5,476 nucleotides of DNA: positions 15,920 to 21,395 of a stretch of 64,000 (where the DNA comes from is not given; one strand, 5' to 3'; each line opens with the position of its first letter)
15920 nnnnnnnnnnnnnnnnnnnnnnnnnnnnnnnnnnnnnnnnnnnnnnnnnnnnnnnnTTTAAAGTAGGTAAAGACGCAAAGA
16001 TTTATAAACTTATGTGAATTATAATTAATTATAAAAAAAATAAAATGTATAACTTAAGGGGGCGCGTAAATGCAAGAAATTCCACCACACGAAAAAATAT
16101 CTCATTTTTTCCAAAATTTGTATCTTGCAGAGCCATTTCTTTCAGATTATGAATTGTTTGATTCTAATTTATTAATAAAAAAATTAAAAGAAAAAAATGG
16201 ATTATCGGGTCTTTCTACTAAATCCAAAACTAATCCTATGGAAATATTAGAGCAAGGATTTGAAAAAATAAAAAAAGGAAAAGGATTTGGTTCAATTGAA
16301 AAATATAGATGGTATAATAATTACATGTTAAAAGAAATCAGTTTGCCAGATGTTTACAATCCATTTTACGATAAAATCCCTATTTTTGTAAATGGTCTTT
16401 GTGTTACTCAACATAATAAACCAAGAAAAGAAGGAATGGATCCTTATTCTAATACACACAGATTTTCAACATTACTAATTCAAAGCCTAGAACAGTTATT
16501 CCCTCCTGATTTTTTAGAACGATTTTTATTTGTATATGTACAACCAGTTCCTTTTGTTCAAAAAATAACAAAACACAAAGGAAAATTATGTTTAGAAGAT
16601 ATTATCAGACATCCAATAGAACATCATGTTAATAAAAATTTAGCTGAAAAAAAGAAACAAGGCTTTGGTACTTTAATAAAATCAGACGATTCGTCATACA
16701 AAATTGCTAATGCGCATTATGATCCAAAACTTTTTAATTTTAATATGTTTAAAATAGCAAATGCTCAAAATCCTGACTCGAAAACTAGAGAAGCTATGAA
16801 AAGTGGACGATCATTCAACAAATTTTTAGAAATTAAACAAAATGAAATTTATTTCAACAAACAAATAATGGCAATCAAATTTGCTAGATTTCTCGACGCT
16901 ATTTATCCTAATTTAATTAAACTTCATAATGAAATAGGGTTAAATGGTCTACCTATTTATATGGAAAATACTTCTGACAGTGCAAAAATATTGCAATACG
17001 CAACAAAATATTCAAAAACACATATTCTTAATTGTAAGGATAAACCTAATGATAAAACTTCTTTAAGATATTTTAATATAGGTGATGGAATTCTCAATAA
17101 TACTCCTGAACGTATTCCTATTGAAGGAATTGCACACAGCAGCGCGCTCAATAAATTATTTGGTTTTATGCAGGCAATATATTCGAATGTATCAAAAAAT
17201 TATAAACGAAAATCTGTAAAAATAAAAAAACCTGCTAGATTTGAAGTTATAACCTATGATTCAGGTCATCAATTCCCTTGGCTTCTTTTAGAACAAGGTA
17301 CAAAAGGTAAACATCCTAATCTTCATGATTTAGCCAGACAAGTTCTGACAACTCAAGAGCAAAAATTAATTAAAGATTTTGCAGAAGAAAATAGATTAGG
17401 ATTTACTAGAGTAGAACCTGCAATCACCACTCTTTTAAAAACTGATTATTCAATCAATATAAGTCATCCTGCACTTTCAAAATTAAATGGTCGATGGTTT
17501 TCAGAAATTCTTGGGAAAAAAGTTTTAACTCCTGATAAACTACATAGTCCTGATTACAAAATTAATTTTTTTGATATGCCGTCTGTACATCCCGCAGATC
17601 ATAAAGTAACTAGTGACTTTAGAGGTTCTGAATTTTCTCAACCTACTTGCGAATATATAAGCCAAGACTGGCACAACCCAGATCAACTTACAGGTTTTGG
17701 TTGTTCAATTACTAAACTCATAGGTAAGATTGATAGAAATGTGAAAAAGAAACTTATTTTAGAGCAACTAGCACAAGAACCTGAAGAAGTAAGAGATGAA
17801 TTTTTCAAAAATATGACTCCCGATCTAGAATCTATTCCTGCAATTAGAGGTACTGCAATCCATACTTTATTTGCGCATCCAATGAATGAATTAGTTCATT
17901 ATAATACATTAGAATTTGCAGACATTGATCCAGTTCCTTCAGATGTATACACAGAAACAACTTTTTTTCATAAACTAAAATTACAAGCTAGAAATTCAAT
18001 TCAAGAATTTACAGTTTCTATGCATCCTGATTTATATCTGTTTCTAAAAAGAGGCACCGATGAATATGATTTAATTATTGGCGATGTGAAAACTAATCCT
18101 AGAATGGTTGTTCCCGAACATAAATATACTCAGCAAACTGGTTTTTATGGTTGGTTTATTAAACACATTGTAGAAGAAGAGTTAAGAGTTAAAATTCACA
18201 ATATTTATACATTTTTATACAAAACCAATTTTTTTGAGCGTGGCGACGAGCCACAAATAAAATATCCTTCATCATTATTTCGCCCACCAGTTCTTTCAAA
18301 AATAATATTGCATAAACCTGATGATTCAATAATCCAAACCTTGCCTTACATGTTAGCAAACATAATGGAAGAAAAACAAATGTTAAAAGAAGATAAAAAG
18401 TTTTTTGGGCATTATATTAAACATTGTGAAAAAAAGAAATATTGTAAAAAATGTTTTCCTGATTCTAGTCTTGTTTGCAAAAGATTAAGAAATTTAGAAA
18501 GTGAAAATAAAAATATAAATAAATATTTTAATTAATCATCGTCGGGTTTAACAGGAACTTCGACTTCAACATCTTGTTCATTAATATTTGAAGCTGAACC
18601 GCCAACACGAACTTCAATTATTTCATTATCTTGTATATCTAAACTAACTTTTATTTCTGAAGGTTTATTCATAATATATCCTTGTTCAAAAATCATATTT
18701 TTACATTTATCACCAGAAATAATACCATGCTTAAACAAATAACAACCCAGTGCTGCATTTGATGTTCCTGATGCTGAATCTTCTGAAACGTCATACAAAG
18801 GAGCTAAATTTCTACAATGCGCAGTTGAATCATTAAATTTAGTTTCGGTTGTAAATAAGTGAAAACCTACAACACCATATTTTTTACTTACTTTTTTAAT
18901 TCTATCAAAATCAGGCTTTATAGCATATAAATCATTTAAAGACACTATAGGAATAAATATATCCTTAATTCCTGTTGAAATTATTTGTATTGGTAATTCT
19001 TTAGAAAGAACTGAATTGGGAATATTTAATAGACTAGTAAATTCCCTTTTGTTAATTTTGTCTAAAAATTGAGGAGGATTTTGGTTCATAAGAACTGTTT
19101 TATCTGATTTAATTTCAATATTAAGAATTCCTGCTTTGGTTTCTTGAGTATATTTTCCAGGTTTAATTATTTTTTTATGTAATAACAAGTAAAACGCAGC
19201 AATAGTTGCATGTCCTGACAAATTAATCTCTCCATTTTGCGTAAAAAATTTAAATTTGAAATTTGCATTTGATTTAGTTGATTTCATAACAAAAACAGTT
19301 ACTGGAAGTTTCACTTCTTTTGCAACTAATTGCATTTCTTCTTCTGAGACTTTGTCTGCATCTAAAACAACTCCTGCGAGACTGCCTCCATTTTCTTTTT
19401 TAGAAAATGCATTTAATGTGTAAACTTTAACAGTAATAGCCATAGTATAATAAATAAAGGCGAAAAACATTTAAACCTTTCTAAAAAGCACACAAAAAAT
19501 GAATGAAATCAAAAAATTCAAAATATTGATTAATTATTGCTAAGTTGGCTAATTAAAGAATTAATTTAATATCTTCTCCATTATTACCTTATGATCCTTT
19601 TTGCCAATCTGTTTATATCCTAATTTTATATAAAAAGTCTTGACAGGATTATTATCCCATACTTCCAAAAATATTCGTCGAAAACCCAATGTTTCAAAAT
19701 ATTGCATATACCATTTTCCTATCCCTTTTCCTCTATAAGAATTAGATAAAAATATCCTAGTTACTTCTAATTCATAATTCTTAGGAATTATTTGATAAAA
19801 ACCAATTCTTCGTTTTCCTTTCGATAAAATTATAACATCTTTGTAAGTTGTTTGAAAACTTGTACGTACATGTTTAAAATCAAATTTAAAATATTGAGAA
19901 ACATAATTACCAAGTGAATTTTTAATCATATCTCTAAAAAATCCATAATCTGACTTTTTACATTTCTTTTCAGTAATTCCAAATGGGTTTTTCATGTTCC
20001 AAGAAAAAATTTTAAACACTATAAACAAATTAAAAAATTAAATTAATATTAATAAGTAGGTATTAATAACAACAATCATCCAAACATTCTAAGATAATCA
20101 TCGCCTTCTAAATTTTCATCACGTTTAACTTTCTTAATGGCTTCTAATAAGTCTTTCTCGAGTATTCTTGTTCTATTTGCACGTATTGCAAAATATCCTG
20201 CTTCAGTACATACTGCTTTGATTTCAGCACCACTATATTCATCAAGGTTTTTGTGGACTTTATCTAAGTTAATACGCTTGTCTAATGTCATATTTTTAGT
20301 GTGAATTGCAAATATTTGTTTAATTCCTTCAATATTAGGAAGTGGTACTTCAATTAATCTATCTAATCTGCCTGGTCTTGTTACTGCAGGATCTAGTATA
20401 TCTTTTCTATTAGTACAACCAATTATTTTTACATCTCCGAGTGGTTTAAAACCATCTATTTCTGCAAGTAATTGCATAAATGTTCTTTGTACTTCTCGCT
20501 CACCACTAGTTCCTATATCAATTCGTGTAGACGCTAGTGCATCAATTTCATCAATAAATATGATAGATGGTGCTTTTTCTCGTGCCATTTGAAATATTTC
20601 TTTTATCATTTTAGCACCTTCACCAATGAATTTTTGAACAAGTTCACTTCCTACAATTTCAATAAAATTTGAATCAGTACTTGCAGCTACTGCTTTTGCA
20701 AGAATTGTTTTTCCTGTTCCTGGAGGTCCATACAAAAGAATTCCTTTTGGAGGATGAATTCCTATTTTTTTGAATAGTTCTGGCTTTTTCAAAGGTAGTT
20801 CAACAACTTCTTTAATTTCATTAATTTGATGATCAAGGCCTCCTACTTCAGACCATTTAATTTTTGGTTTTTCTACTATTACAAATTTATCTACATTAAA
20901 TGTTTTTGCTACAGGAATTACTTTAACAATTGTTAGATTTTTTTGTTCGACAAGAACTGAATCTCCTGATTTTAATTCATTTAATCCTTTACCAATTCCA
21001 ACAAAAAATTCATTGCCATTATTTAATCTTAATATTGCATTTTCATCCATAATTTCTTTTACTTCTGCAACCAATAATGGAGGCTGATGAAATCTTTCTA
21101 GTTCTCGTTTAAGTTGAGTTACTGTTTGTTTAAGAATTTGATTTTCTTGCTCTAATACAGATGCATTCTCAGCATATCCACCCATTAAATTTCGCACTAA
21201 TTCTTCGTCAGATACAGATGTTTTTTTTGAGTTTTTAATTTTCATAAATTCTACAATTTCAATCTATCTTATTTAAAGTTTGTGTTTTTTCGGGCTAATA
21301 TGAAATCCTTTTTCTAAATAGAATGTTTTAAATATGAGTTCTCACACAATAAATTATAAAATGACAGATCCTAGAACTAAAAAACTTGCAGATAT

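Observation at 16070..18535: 821-aa protein with a C-terminal RecB/Cas4-like nuclease core plus terminal 4-Cys cluster and a large unassigned N-terminal region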

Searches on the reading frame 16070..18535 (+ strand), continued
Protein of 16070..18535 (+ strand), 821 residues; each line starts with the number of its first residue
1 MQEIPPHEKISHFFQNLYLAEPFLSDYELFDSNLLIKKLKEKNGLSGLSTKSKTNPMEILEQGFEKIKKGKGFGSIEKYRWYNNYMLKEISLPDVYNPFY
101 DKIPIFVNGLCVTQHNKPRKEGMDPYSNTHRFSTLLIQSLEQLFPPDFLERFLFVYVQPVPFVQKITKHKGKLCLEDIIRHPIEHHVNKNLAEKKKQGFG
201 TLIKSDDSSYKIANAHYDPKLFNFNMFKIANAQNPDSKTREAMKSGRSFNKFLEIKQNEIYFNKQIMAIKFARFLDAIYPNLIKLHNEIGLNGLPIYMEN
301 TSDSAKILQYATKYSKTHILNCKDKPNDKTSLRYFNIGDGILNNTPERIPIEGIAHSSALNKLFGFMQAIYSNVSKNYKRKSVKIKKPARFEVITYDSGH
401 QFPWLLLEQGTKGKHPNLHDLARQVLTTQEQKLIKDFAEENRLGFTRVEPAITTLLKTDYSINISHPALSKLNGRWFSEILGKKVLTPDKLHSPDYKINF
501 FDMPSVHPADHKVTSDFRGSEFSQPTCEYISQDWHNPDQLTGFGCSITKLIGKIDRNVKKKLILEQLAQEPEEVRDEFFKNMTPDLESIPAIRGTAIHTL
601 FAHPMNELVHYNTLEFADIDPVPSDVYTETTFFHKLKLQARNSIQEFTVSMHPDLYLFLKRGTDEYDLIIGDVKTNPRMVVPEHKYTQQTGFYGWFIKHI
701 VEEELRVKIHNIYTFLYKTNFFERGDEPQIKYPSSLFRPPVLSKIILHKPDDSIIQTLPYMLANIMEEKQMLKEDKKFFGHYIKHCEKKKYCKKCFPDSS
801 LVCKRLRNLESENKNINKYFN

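Call 110: search_protein_families(library=ncbifam, alignment_id=A5, max_evalue=0.1)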
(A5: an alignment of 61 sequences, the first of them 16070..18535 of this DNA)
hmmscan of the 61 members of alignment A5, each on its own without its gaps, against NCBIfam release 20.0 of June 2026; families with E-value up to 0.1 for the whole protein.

A. member 1, window:16070-18535:+ (821 aa): 0 families

B. families by the number of members that match (of 61 scanned): 10 families
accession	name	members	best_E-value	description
TIGR00372.1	cas4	8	1.5e-05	CRISPR-associated protein Cas4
TIGR02785.1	addA_Gpos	1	0.00032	helicase-exonuclease AddAB subunit AddA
NF010485.0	PRK13909.1-2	1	0.0018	RecB-like helicase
TIGR01544.1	HAD-SF-IE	1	0.014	HAD-IE family hydrolase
NF003843.0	PRK05422.1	1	0.026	SsrA-binding protein SmpB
NF007819.1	PRK10528.1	1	0.035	multifunctional acyl-CoA thioesterase I/protease I/lysophospholipase L1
TIGR00086.1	smpB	1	0.041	SsrA-binding protein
NF010534.0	PRK13923.1-2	1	0.054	putative spore coat protein regulator protein YlbO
NF005593.0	PRK07324.1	1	0.082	aminotransferase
TIGR00721.1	tfx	1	0.089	Tfx family DNA-binding protein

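Call 114: search_dna_similar(query=window:16070-18535:+, collection=plasmids, mode=protein, max_evalue=0.001)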
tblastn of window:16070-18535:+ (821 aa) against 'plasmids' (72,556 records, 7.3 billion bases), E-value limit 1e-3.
No match.

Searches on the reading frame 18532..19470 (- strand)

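Call 3: search_protein_families(library=pfam, proteins=[window:18532-19470:-], max_evalue=1)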
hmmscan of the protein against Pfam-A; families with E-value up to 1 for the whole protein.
window:18532-19470:- (312 aa): 5 families
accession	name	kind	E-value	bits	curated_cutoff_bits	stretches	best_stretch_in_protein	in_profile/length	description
PF02567.21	PhzC-PhzF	-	6.3e-55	187.1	27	1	20-295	2-277/281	Phenazine biosynthesis-like protein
PF05544.16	Pro_racemase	-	1.8e-05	24.4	27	1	60-125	58-127/325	Proline racemase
PF01678.24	DAP_epimerase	-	0.00035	21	34.7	1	62-135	45-120/121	Diaminopimelate epimerase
PF19631.4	Trypco2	-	0.19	12.4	24.2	1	42-87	22-67/78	Trypsin-co-occurring domain 2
PF17556.7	MIT_LIKE_ACTX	-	0.27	12.3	27.5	1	215-248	18-48/68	MIT-like atracotoxin family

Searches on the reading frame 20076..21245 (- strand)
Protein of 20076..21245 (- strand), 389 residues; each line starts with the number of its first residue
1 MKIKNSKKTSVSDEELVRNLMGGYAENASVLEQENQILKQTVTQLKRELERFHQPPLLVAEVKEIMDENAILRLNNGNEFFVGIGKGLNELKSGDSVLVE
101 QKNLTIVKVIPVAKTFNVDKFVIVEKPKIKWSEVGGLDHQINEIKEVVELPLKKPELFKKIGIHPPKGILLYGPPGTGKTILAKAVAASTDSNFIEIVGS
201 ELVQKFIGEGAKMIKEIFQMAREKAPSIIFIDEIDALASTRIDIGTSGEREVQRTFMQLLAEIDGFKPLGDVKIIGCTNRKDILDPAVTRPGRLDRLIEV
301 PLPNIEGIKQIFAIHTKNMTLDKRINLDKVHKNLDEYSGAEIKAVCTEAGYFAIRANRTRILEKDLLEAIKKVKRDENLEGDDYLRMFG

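Call 3: search_protein_families(library=pfam, proteins=[window:20076-21245:-], max_evalue=1)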
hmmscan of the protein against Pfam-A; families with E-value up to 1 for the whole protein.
window:20076-21245:- (389 aa): 40 families (the best 25 are shown)
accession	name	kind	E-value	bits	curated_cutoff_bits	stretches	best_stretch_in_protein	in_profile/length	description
PF00004.35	AAA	-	2.3e-42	145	21.2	1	169-302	1-131/131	ATPase family associated with various cellular activities (AAA)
PF16450.11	Prot_ATP_ID_OB_C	-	1.3e-08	35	23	1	59-111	1-56/56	Proteasomal ATPase OB C-terminal domain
PF17862.7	AAA_lid_3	-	2e-08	34.1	27.2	1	326-367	3-44/45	AAA+ lid domain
PF07724.20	AAA_2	-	7.6e-08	33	27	1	169-260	6-99/166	AAA domain (Cdc48 subfamily)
PF05496.18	RuvB_N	-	1.7e-05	25.1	27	1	168-239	35-98/159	Holliday junction DNA helicase RuvB P-loop domain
PF13191.12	AAA_16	-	2e-05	25.6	32.6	1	157-192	15-50/167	AAA ATPase domain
PF07728.20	AAA_5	-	2.6e-05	24.7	22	1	169-239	2-80/139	AAA domain (dynein-related subfamily)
PF13401.12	AAA_22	-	7.9e-05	23.4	27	1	169-195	8-37/130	AAA domain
PF06068.19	TIP49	-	0.00033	20.4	23.8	1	167-206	51-92/347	TIP49 P-loop domain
PF20720.3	nSTAND3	-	0.00037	20.7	27.2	1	169-251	20-89/155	Novel STAND NTPase 3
PF13173.12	AAA_14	-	0.00044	20.7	27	1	169-237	5-74/129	AAA domain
PF13521.12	AAA_28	-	0.0016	19.1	27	1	169-217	2-50/164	AAA domain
PF06745.19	ATPase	-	0.003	17.4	26.6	1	161-184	14-37/231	KaiC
PF05673.19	DUF815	-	0.0035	17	23.8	1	164-233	51-115/249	Protein of unknown function (DUF815)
PF13479.12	AAA_24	-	0.005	17.2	27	1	169-238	5-77/195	AAA domain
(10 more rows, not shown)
